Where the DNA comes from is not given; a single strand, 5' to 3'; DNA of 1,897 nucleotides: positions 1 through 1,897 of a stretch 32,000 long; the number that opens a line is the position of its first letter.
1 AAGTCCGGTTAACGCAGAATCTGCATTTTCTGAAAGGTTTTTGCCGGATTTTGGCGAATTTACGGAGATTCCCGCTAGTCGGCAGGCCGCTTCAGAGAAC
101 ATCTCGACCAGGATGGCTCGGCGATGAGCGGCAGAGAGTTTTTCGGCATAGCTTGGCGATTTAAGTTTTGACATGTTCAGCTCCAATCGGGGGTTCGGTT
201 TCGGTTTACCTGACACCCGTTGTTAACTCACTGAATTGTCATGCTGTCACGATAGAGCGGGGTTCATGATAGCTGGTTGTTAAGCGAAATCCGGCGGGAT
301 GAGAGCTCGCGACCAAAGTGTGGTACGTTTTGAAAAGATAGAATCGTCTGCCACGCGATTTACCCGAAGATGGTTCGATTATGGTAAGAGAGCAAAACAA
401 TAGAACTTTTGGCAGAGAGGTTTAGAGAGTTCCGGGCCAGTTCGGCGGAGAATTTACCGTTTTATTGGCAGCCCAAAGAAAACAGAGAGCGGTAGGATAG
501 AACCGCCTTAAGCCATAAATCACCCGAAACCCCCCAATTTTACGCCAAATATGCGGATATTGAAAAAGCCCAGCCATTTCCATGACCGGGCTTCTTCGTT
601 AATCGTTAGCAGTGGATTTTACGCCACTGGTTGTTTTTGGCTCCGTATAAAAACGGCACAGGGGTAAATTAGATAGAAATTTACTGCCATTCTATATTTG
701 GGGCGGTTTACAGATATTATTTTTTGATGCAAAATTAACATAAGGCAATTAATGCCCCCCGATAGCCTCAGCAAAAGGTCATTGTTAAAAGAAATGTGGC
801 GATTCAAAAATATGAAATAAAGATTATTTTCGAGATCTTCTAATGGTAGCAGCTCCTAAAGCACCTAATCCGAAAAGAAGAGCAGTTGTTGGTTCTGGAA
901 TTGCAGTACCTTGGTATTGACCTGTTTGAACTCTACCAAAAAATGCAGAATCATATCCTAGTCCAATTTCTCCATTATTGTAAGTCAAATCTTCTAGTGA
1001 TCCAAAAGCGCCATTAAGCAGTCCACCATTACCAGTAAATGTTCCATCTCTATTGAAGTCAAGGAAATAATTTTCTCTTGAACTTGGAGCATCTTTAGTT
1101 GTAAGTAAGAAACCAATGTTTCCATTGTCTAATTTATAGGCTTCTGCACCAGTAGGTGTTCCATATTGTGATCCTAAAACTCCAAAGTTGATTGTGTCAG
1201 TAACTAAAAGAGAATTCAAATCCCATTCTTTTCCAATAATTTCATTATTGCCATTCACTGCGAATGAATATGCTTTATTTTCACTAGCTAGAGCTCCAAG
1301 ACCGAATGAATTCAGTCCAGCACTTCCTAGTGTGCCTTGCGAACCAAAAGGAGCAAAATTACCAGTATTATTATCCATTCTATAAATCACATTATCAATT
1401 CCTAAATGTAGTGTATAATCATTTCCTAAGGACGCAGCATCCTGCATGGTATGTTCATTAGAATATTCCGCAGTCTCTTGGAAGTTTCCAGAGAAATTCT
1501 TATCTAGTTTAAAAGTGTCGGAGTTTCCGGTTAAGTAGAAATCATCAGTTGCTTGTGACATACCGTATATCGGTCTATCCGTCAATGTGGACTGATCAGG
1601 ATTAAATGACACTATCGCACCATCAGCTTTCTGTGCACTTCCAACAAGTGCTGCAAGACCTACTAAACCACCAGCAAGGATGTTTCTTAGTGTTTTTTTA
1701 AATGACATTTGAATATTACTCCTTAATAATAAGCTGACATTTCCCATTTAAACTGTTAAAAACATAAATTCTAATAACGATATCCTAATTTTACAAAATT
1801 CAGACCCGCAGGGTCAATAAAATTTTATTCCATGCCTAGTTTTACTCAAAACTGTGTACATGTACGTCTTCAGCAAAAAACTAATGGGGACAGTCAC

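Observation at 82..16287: The DGR cassette occupies a site that is empty in a second copy of the same locus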

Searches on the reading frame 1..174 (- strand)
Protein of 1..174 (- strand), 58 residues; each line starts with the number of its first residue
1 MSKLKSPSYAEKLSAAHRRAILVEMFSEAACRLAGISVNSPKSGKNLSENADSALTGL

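Call 7: search_protein_families(library=pfam, proteins=[window:1-174:-], max_evalue=0.01)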
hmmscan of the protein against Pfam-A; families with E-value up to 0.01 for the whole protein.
window:1-174:- (58 aa): 0 families

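Call 20: find_homologous_proteins(query=window:1-174:-, max_evalue=0.01)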
Query window:1-174:- (58 aa): 4 proteins with E <= 0.01 among 4 candidates.
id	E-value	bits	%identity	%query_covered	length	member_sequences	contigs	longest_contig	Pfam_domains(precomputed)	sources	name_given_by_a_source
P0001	1.2e-27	111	100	100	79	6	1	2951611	-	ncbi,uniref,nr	ncbi:hypothetical protein [Sedimentisphaera cyanobacteriorum]|uniref:hypothetical protein n=1 Tax=Se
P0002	2.1e-23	98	90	100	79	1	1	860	-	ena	-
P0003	3.7e-21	91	84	100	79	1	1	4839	-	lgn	-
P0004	1.6e-15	73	74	93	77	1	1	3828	-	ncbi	-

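Call 21: find_encoding_contigs(protein=P0001, flank=10000, max_places=6)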
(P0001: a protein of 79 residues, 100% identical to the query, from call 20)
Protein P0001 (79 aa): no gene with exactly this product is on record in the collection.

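Call 22: find_encoding_contigs(protein=P0003, flank=10000, max_places=4)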
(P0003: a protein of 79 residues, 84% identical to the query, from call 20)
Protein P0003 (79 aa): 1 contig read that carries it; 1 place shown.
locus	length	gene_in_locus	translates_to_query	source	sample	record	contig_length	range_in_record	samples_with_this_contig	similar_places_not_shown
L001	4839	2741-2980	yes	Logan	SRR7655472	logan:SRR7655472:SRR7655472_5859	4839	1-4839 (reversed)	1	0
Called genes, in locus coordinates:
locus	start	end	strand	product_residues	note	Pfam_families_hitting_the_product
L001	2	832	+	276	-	?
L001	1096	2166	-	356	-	PF04055:Radical_SAM (faint)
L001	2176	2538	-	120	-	PF03551:PadR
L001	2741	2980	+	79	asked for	-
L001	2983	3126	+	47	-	-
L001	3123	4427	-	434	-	PF01408:GFO_IDH_MocA, PF19051:GFO_IDH_MocA_C2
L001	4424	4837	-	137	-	?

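Call 23: find_encoding_contigs(protein=P0004, flank=10000, max_places=4)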
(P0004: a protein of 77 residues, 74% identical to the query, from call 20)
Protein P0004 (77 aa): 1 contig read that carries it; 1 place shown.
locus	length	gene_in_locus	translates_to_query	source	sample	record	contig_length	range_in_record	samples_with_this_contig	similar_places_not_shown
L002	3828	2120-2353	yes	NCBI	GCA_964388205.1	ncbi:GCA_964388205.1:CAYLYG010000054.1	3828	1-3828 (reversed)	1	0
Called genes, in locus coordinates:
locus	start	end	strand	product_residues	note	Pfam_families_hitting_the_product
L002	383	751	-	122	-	-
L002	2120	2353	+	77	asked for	-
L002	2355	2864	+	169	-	PF11149:DUF2924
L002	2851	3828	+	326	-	?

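Call 35: find_related_loci(query=A1, collection=genome_contigs, flank=10000)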
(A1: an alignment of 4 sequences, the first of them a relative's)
Query A1 (79 aa) in genome_contigs; peptide patterns used: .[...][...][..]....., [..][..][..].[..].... (x = any residue, [..] = any of these).
77 stretches matched a pattern; 1 encode a relative of the query (tblastn E <= 1e-3); 1 distinct loci.
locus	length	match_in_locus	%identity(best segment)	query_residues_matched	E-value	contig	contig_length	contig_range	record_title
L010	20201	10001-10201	91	1-67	2e-37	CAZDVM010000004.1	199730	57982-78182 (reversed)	MAG TPA_asm: uncultured Pirellulales bacterium isolate SRP141376_co1_361 genome assembly, contig: NODE_100_length_199730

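Call 38: search_protein_families(library=pfam, proteins=[L010:5744-7837:+, L010:7848-8588:+, L010:8685-9188:-, L010:9190-9816:-, L010:10496-12748:+, L010:4071-4967:-, L010:3275-4123:-, L010:12745-13494:+, L010:13491-14462:+], max_evalue=0.001)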
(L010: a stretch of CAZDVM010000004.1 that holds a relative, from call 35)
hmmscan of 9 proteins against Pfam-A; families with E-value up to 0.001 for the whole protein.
L010:5744-7837:+ (697 aa): 3 families
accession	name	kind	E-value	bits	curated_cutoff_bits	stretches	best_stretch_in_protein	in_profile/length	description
PF07578.16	LAB_N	-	1.9e-30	105.2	26.7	1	594-663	2-71/71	Lipid A Biosynthesis N-terminal domain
PF02366.24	PMT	-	1e-13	51.9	22.7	1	57-208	39-197/245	Dolichyl-phosphate-mannose-protein mannosyltransferase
PF13231.12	PMT_2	-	2.5e-12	47.7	26.1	1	79-224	2-145/160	Dolichyl-phosphate-mannose-protein mannosyltransferase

L010:7848-8588:+ (246 aa): 3 families
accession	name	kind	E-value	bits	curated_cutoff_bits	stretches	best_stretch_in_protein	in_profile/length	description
PF00535.33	Glycos_transf_2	-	9.8e-33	113.9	23.3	1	15-175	1-166/168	Glycosyl transferase family 2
PF10111.15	Glyco_tranf_2_2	-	2.5e-08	34.2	27.3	1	15-105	1-91/276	Glycosyltransferase like family 2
PF13641.12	Glyco_tranf_2_3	-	1.4e-07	32.2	27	1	14-128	3-120/230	Glycosyltransferase like family 2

L010:8685-9188:- (167 aa): 1 family
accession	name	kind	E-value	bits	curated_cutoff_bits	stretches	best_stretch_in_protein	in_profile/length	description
PF09835.14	DUF2062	-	1.2e-31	110.1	27.4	1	23-163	2-143/147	Uncharacterized protein conserved in bacteria (DUF2062)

L010:9190-9816:- (208 aa): 0 families

L010:10496-12748:+ (750 aa): 1 family
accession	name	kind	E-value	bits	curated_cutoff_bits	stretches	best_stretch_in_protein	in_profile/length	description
PF03971.19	IDH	-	0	1253.4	25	1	11-745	1-734/734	Monomeric isocitrate dehydrogenase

L010:4071-4967:- (298 aa): 7 families
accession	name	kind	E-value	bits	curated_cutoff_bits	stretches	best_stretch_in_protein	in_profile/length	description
PF00069.31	Pkinase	-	1.1e-42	146.6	31.7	1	12-257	2-253/263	Protein kinase domain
PF07714.23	PK_Tyr_Ser-Thr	-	1.3e-23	84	23.1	1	12-257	2-250/258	Protein tyrosine and serine/threonine kinase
PF03109.22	ABC1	-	1.9e-08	34.2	22.9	1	88-165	142-222/244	ABC1 atypical kinase-like domain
PF17667.7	Pkinase_fungal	-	8.2e-05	21.9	24.1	1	98-178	276-364/387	Fungal protein kinase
PF01163.29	RIO1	-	9.1e-05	22.6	22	1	87-160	79-154/187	RIO domain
PF12330.14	Haspin_kinase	-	0.00014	21.5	25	1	18-160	109-255/364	Haspin like kinase domain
PF01636.29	APH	-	0.00043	20.6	23.2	1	115-158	154-198/239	Phosphotransferase enzyme family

L010:3275-4123:- (282 aa): 1 family
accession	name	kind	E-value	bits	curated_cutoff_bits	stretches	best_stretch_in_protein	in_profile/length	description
PF00149.33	Metallophos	-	6.6e-08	33.7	21.5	1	35-234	3-190/191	Calcineurin-like phosphoesterase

L010:12745-13494:+ (249 aa): 6 families
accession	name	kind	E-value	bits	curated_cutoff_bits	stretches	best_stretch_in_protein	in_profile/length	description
PF13649.12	Methyltransf_25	-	1.9e-11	44.9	27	1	66-163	3-97/97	Methyltransferase domain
PF08242.18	Methyltransf_12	-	1e-09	39.4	30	1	66-165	2-98/98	Methyltransferase domain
PF08241.18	Methyltransf_11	-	4.5e-09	37.3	21.2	1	66-167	2-95/95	Methyltransferase domain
PF13847.12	Methyltransf_31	-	9.7e-09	35.5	27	1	60-190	3-127/145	Methyltransferase domain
PF03848.20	TehB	-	0.00011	22.1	20.4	1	64-172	34-137/193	Tellurite resistance protein TehB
PF01739.24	CheR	-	0.0003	20.7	27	0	130-181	136-186/195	CheR methyltransferase, SAM binding domain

L010:13491-14462:+ (323 aa): 7 families
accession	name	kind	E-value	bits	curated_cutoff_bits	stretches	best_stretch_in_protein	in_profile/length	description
PF08003.17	Methyltransf_9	-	2.3e-116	388.7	23.8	1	7-323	1-315/315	Protein of unknown function (DUF1698)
PF13847.12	Methyltransf_31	-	2.6e-14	53.6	27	1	123-266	3-144/145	Methyltransferase domain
PF13489.12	Methyltransf_23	-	4.1e-14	53.1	27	1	111-270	8-161/164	Methyltransferase domain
PF08241.18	Methyltransf_11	-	1.3e-13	51.8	21.2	1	128-225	1-95/95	Methyltransferase domain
PF13649.12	Methyltransf_25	-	3.6e-13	50.4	27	1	127-221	1-97/97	Methyltransferase domain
PF08242.18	Methyltransf_12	-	1.4e-09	39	30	1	128-223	1-98/98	Methyltransferase domain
PF02353.26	CMAS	-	3.6e-07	30.2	27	1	122-237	61-176/273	Mycolic acid cyclopropane synthetase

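Call 67: search_protein_families(library=ncbifam, proteins=[P0001], max_evalue=0.001)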
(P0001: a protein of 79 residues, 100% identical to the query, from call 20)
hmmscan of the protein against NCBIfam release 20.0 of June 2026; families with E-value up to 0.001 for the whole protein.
P0001 (79 aa): 0 families

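Call 81: predict_structure(alignment_id=A1)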
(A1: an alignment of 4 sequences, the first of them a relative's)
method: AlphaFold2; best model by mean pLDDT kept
length: 79 residues; sequences in the alignment: 4
mean_pLDDT: 66.1   pTM: 0.37
mean pLDDT of the five models: 66.1, 63.8, 63.4, 63.0, 62.4
residues with pLDDT >= 90: 24; 70-90: 9; 50-70: 13; < 50: 33
segments of 3 or more residues with pLDDT < 50: 43-70, 77-79
pLDDT, mean of each block of 10 residues (from residue 1): 80 95 92 77 47 44 44 47
secondary structure, 60 per line:
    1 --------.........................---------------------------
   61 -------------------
elements in order: H9-33

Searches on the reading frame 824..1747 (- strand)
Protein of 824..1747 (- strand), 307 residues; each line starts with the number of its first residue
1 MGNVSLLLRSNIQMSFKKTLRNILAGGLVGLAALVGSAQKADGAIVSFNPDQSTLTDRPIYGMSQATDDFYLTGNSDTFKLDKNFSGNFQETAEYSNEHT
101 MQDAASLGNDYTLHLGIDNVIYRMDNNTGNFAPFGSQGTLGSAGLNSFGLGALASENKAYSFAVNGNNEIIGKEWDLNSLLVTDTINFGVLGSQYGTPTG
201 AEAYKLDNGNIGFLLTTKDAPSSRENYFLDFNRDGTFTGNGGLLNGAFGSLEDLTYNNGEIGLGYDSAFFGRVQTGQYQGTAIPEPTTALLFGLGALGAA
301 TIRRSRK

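Call 7: search_protein_families(library=pfam, proteins=[window:824-1747:-], max_evalue=0.01)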
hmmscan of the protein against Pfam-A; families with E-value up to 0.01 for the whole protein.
window:824-1747:- (307 aa): 1 family
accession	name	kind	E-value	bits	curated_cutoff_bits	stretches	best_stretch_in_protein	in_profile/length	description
PF07589.16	PEP-CTERM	-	3.6e-05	24.1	20.7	1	282-304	1-23/24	PEP-CTERM motif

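Call 10: find_encoding_contigs(protein=window:824-1747:-, flank=10000, max_places=6)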
Protein window:824-1747:- (307 aa): no gene with exactly this product is on record in the collection.

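Call 67: search_protein_families(library=ncbifam, proteins=[window:824-1747:-], max_evalue=0.001)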
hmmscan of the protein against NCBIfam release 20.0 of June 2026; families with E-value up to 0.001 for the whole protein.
window:824-1747:- (307 aa): 2 families
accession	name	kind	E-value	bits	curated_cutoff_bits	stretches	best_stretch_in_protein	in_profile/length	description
TIGR02595.1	PEP_CTERM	domain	4e-05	24.2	16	1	283-307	1-24/24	PEP-CTERM sorting domain-containing protein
NF041927.1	Xrt_dep_XDP1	equivalog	0.00015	21.8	125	0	273-306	210-242/242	exosortase-dependent surface protein XDP1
